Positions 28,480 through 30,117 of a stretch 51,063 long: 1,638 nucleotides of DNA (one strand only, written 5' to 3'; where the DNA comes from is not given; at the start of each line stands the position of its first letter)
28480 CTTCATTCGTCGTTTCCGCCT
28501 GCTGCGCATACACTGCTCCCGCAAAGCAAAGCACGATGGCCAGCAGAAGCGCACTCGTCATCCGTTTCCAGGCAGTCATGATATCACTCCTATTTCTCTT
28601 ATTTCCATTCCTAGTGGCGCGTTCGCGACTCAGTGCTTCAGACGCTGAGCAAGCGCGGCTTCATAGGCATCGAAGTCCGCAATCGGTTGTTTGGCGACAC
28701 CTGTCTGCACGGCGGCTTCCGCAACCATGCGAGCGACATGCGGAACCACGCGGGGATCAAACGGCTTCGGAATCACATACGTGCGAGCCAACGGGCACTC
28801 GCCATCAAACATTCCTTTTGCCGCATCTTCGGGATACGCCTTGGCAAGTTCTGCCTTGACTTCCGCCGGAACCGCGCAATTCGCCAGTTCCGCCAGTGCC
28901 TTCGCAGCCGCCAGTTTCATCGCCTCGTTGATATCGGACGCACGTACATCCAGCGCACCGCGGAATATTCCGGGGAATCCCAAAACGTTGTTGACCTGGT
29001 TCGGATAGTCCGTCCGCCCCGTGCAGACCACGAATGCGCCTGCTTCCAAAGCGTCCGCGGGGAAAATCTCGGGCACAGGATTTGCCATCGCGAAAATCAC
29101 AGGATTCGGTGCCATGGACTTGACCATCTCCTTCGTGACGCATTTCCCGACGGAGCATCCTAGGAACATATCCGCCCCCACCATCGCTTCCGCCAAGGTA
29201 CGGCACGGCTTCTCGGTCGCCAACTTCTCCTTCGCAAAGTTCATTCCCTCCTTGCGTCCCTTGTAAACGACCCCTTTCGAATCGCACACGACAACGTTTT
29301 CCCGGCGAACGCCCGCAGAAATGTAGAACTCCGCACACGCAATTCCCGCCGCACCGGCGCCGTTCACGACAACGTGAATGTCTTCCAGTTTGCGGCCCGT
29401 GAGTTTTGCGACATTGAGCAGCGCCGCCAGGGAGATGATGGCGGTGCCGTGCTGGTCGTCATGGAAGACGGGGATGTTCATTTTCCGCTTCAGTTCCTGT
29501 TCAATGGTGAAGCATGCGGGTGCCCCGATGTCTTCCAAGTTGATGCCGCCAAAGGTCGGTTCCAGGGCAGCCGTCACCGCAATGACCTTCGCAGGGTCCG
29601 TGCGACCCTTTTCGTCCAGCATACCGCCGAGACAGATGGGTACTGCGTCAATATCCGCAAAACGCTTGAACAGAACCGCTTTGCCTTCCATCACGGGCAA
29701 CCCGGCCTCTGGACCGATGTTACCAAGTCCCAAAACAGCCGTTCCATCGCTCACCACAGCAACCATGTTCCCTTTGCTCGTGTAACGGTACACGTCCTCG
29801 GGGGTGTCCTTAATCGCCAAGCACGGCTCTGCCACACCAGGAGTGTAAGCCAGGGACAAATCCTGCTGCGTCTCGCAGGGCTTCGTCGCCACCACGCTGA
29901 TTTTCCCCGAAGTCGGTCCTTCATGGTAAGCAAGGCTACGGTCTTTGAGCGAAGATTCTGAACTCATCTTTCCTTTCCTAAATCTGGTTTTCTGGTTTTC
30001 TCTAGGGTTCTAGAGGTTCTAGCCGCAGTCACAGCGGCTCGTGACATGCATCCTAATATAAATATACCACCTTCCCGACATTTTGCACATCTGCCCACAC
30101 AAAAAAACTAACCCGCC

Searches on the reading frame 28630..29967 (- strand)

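Call 69: search_protein_families(library=pfam, proteins=[window:28630-29967:-], max_evalue=0.0001)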
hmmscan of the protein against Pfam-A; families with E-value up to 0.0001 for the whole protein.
window:28630-29967:- (445 aa): 2 families
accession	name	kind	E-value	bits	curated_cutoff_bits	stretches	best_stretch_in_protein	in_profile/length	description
PF00390.24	malic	-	2.7e-30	106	23.1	1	21-160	2-182/182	Malic enzyme, N-terminal domain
PF03949.21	Malic_M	-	1.4e-23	84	23.5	1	174-366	3-229/258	Malic enzyme, NAD binding domain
